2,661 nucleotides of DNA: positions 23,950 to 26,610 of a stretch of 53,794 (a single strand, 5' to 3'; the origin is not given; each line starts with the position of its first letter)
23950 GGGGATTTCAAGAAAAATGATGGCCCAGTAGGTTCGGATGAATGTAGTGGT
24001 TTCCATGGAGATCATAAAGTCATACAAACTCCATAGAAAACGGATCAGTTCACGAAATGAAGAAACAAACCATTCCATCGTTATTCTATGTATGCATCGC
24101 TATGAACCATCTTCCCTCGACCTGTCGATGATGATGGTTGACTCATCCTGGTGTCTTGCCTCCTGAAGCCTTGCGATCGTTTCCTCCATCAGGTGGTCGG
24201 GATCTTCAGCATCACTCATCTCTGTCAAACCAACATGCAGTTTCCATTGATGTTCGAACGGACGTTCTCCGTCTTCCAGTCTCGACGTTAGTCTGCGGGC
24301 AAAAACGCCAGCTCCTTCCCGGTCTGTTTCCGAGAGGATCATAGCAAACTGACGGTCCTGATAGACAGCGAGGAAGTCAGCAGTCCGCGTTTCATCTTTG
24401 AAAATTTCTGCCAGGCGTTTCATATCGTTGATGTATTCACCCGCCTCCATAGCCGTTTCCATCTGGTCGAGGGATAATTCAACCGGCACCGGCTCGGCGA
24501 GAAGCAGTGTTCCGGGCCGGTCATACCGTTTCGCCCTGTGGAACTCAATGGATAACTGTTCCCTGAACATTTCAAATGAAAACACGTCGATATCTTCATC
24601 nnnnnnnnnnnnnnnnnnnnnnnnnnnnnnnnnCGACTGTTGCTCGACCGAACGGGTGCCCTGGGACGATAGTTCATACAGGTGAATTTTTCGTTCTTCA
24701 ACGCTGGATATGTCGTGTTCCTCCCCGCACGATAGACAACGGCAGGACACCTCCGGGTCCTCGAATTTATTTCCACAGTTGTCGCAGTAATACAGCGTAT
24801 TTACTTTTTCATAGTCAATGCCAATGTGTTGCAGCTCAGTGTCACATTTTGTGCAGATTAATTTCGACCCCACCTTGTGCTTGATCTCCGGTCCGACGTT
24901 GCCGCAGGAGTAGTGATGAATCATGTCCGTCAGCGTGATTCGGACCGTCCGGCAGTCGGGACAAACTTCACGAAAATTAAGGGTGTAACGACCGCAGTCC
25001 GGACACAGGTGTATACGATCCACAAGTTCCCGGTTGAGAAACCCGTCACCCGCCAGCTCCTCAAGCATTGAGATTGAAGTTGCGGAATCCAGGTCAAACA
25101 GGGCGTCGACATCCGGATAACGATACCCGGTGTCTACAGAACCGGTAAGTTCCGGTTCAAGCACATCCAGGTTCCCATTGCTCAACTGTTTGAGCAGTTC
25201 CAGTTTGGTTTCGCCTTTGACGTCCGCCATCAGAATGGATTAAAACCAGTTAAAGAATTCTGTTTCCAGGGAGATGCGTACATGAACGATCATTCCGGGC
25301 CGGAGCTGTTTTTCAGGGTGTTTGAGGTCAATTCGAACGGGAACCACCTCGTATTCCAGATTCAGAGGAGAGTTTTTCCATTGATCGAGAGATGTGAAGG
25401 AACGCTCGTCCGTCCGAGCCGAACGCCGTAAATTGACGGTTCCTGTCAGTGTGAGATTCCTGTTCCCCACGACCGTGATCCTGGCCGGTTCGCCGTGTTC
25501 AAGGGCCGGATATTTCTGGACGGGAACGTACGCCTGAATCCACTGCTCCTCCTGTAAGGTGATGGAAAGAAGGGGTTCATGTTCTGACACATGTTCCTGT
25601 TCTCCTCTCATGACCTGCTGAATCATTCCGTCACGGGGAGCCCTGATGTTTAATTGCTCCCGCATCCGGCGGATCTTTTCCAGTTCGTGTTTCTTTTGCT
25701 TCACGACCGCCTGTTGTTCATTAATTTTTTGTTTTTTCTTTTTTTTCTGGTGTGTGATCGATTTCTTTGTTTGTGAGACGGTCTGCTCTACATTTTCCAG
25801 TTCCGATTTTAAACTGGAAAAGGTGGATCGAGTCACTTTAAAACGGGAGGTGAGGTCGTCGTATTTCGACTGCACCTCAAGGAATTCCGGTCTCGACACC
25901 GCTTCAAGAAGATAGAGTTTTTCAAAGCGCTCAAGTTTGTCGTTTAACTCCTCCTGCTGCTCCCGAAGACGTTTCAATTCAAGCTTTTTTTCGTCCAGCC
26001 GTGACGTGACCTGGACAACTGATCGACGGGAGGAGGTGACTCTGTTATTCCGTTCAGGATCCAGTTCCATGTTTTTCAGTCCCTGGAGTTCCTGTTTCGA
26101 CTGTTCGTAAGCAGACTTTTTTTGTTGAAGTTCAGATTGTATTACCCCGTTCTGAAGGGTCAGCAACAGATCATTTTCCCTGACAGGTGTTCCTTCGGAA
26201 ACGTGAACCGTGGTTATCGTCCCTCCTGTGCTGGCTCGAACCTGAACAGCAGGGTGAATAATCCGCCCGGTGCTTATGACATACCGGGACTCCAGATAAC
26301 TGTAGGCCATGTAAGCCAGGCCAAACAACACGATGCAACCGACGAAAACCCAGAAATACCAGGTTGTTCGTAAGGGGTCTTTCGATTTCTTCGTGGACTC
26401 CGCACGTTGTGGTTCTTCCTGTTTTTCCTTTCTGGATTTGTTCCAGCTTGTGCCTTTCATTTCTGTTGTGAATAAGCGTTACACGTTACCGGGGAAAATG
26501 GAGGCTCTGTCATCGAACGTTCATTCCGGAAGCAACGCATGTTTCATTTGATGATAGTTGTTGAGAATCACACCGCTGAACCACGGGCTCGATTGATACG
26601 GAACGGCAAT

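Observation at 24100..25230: Four-zinc-ribbon domain fused to a catalytically dead GGDEF domain that keeps its RxxD I-site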

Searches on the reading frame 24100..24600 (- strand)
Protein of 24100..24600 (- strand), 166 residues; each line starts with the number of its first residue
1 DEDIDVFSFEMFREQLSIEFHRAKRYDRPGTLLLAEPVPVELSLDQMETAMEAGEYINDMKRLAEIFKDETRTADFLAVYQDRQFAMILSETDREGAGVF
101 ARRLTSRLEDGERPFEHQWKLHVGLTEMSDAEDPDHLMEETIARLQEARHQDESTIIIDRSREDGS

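Call 43: search_solved_structures(query=window:24100-24600:-, max_evalue=10, show_alignments=5)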
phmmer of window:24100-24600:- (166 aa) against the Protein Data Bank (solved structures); distinct sequences matched with E-value up to 10: 9.
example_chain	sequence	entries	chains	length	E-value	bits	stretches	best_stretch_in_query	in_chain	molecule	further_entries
5euh_A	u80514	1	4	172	6.5e-05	26.2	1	10-123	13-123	Putative GGDEF domain membrane protein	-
3ign_A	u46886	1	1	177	0.0007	22.9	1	18-152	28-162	Diguanylate cyclase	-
4zve_A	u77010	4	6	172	0.23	14.7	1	56-111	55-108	Diguanylate cyclase DosC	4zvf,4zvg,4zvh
9t28_A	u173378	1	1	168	0.36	14.1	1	12-110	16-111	diguanylate cyclase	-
3i5b_A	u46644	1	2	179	0.41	13.9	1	12-109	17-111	WspR response regulator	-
3i5c_A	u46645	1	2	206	0.48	13.7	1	12-109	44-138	Fusion of General control protein GCN4 and WSPR response regulator protein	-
3i5a_A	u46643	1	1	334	0.52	13.6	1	11-106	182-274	Response regulator/GGDEF domain protein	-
6d9m_A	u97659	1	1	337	0.79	13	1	43-109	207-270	Fusion protein of Endolysin,Response receiver sensor diguanylate cyclase, GAF domain-conta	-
6hbz_A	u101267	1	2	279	1.1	12.5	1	54-117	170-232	GGDEF domain protein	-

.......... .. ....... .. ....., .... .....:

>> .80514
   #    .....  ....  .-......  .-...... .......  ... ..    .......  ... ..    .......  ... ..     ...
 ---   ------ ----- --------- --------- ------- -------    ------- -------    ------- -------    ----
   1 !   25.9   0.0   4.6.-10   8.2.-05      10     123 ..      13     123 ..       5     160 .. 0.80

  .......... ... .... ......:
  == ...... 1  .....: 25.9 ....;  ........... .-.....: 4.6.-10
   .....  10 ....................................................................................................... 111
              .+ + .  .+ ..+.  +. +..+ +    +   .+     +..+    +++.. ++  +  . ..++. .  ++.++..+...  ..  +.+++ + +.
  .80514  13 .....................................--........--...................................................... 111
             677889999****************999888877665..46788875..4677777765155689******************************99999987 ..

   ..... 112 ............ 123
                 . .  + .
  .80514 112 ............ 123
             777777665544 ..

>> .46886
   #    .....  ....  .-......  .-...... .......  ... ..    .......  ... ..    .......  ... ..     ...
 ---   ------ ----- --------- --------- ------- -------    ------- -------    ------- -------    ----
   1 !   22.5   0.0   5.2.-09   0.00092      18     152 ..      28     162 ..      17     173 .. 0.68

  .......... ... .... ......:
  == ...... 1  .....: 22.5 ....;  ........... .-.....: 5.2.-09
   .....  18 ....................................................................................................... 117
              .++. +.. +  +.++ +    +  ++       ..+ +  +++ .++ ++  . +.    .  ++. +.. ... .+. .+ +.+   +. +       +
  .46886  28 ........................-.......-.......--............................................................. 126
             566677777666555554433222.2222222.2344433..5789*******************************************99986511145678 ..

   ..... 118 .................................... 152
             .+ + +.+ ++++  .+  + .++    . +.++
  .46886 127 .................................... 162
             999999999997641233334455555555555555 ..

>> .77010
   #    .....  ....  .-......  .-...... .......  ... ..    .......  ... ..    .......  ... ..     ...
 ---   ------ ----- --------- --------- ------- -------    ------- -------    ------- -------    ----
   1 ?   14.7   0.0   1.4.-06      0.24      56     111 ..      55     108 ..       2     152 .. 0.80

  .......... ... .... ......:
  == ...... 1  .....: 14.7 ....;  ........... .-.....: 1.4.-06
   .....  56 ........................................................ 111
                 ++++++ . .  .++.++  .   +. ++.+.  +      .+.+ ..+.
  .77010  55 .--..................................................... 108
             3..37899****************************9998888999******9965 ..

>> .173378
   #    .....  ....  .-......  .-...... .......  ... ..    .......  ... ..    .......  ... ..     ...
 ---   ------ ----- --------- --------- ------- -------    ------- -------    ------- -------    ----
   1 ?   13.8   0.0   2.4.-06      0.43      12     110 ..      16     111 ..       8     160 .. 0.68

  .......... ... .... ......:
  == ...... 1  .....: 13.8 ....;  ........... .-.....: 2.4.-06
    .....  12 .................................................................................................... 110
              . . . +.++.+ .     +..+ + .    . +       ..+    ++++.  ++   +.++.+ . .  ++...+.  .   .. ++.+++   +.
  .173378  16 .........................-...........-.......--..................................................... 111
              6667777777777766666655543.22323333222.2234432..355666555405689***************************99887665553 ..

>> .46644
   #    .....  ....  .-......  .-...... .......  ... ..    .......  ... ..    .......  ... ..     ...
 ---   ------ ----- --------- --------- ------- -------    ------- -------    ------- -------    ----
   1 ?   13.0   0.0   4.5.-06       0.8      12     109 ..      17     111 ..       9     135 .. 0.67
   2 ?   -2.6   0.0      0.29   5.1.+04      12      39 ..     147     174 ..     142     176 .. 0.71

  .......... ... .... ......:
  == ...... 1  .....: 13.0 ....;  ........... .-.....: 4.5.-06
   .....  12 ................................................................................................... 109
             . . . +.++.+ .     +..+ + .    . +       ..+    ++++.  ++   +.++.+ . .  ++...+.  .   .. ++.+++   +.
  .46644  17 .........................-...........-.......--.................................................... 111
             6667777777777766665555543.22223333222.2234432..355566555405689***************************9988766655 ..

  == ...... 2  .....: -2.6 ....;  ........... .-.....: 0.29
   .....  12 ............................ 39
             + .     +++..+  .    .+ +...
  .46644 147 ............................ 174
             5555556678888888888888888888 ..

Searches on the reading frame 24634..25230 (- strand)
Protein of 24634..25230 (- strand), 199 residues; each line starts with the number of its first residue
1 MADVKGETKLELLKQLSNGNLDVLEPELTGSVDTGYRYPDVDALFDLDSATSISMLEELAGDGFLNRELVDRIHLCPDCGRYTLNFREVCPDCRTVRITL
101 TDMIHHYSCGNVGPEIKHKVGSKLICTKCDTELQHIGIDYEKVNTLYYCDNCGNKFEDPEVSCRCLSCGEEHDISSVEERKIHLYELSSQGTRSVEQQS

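Call 50: predict_structure(alignment_id=A4)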
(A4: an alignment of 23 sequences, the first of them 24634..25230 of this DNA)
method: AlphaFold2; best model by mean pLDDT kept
length: 199 residues; sequences in the alignment: 23
mean_pLDDT: 94.5   pTM: 0.76
mean pLDDT of the five models: 94.5, 94.1, 93.5, 92.2, 91.1
residues with pLDDT >= 90: 181; 70-90: 15; 50-70: 2; < 50: 1
segments of 3 or more residues with pLDDT < 50: none
pLDDT, mean of each block of 10 residues (from residue 1): 76 94 94 93 94 96 98 94 95 97 97 96 96 96 97 97 95 93 98 92
secondary structure, 60 per line:
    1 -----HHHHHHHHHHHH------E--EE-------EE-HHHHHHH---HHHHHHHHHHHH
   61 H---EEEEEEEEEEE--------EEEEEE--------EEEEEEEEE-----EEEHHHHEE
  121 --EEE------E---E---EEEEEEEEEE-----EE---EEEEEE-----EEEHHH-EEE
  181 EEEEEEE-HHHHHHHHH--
elements in order: H6-17 H39-45 H49-61 E65-75 E84-89 E98-106 E112-114 H115-118 E123-125 E140-149 E160-165 E171-173 E178-187 H189-197

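Call 52: fold_search(model_id=the predicted structure, library=pdb)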
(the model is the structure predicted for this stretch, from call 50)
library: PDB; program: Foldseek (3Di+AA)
matches with E <= 10: 913; with E <= 0.001: 0
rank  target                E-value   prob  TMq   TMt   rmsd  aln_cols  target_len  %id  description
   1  9l8v_B                4.7e-02  0.13  0.09  0.05  18.2       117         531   21  PyrN C-terminl domain in complex with L-glutamyl-sulfamoyl-adenosine (GSA) (released 2025-12-31)
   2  9l8v_D                9.4e-02  0.16  0.13  0.06  17.3       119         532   20  PyrN C-terminl domain in complex with L-glutamyl-sulfamoyl-adenosine (GSA) (released 2025-12-31)
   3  5gpy_A                1.7e-01  0.33  0.20  0.22  17.4       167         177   13  Crystal structure of the human TFIIE complex (released 2016-11-02)
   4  6o9l_Q                1.7e-01  0.25  0.22  0.11  19.3       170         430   15  Human holo-PIC in the closed state (released 2019-05-29)
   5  8slg_B                2.1e-01  0.21  0.18  0.09  19.6       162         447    7  Crystal Structure of Glycine tRNA ligase from Mycobacterium thermoresistibile (glycyl adenylate bound) (released 2023-05-03)
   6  6g19_A                2.5e-01  0.02  0.08  0.04  22.1       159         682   12  CryoEM structure of the MDA5-dsRNA filament with 74-degree helical twist (released 2018-11-21)
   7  2jne_MODEL_1_A        2.8e-01  0.08  0.09  0.21  15.2        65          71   26  NMR structure of E.coli YfgJ modelled with two Zn+2 bound. Northeast Structural Genomics Consortium Target ER3 (released 2007-02-13)
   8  8q67_C                3.0e-01  0.06  0.14  0.06  22.7       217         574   10  Crystal structure of a homohexameric MCM from M. acidophilum (released 2025-03-12)
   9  4gkr_B                3.1e-01  0.06  0.15  0.11  25.5       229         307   10  Structure of the C-terminal motor domain of Kar3 from Candida glabrata (released 2012-10-03)
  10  5hli_A                3.7e-01  0.85  0.22  0.29   3.9        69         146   22  Structure of Disulfide formed AbfR (released 2017-01-25)
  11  5hli_B                3.7e-01  0.84  0.22  0.31   3.5        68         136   22  Structure of Disulfide formed AbfR (released 2017-01-25)
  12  7o4l_W                3.9e-01  0.20  0.19  0.13  20.2       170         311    9  Yeast TFIIH in the expanded state within the pre-initiation complex (released 2021-06-16)
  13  9i0v_A                4.2e-01  0.14  0.18  0.16  14.1       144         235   14  Crystal structure of DasR in complex with a synthetic DasR-binding RNA aptamer (released 2026-01-28)
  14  9tvu_U                4.2e-01  0.08  0.12  0.17  16.9       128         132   15  Structure of the Chlamydomonas reinhardtii chlororibosome (released 2026-02-18)
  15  8q67_D                4.2e-01  0.07  0.14  0.06  19.1       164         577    8  Crystal structure of a homohexameric MCM from M. acidophilum (released 2025-03-12)
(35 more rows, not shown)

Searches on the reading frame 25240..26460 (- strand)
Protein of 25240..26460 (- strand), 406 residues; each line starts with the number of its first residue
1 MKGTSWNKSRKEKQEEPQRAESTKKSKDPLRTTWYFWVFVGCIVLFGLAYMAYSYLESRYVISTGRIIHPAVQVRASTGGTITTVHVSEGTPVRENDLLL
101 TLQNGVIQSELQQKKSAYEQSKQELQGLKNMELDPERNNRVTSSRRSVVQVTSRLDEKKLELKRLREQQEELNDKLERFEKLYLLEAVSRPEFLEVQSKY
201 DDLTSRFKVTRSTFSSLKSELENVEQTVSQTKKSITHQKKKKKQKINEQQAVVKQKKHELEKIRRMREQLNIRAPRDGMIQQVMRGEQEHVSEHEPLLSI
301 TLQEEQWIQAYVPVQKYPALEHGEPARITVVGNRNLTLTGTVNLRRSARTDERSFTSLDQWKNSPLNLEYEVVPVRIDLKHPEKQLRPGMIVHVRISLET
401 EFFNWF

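Call 3: search_protein_families(library=pfam, proteins=[window:25240-26460:-], max_evalue=1)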
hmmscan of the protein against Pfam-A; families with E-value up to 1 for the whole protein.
window:25240-26460:- (406 aa): 8 families
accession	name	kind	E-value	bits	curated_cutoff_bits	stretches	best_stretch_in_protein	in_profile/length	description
PF13437.12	HlyD_3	-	2.1e-15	57.8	22.2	2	272-389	2-106/106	HlyD family secretion protein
PF16576.10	HlyD_D23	-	4.1e-13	49.5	30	2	219-343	68-182/214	Barrel-sandwich domain of CusB or HlyD membrane-fusion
PF00364.28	Biotin_lipoyl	-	3.5e-06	27.2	22.1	2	72-102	43-73/73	Biotin-requiring enzyme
PF13533.13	Biotin_lipoyl_2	-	0.0006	20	29.8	1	72-102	1-31/32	Biotin-lipoyl like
PF06781.17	CrgA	-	0.0048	17.5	24.8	1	8-59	5-58/89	Cell division protein CrgA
PF07889.17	DUF1664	-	0.076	13.5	34.6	1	213-270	42-99/124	Protein of unknown function (DUF1664)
PF11796.13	DUF3323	-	0.36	11.1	26.6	1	199-292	35-121/209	Protein of unknown function N-terminus (DUF3323)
PF00038.26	Filament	-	0.4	10.7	40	1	197-311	195-303/313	Intermediate filament protein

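Call 4: search_protein_families(library=ncbifam, proteins=[window:25240-26460:-], max_evalue=1)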
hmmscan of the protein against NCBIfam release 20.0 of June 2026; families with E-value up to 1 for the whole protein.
window:25240-26460:- (406 aa): 34 families (the best 25 are shown)
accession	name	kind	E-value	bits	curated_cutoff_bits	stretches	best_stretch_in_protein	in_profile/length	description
TIGR01730.1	RND_mfp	subfamily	4.8e-23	81.6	94.9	3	239-399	104-247/322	efflux RND transporter periplasmic adaptor subunit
TIGR01843.1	type_I_hlyD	subfamily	3.2e-22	79.1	208.65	2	139-397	143-397/422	HlyD family type I secretion periplasmic adaptor subunit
TIGR03794.1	NHLM_micro_HlyD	equivalog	6.7e-16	58.2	156.2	1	33-316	19-304/421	NHLP bacteriocin system secretion protein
TIGR00998.1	8a0101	subfamily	1.9e-13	50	390.8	1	40-394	9-332/334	EmrA/EmrK family multidrug efflux transporter periplasmic adaptor subunit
TIGR02971.1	heterocyst_DevB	subfamily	6.1e-12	45.6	129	1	72-343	14-276/327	ABC exporter membrane fusion protein, DevB family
NF007785.0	PRK10476.1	equivalog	7.7e-12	44.7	376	1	26-343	5-282/347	multidrug transporter subunit MdtN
TIGR00999.1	8a0102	subfamily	4.7e-11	42.3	319.3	1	235-343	56-165/271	CzcB/NccB family metal efflux transporter periplasmic adaptor subunit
NF002939.0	PRK03598.1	equivalog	1.1e-10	41.2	393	2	202-397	136-326/332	secretion protein HlyD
NF011715.0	PRK15136.1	equivalog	2.8e-08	32.8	563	1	13-329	6-275/390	multidrug efflux MFS transporter periplasmic adaptor subunit EmrA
NF007850.1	PRK10559.1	equivalog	7.6e-08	31.8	400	1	241-388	122-269/303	p-hydroxybenzoic acid efflux pump subunit AaeA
TIGR02168.1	SMC_prok_B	equivalog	2.8e-06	25.4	567.35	1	107-272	698-868/1181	chromosome segregation protein SMC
TIGR01000.1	bacteriocin_acc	subfamily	8.8e-05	21.6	258.85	2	61-128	48-117/457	bacteriocin secretion accessory protein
NF006079.0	PRK08225.1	equivalog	0.00063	19.7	95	1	74-102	41-69/70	acetyl-CoA carboxylase biotin carboxyl carrier protein subunit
NF009554.0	PRK12999.1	equivalog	0.00063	17.6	965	1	185-300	1030-1145/1147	pyruvate carboxylase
NF005117.0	PRK06549.1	equivalog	0.0017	18.9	159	0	76-102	103-129/130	acetyl-CoA carboxylase biotin carboxyl carrier protein subunit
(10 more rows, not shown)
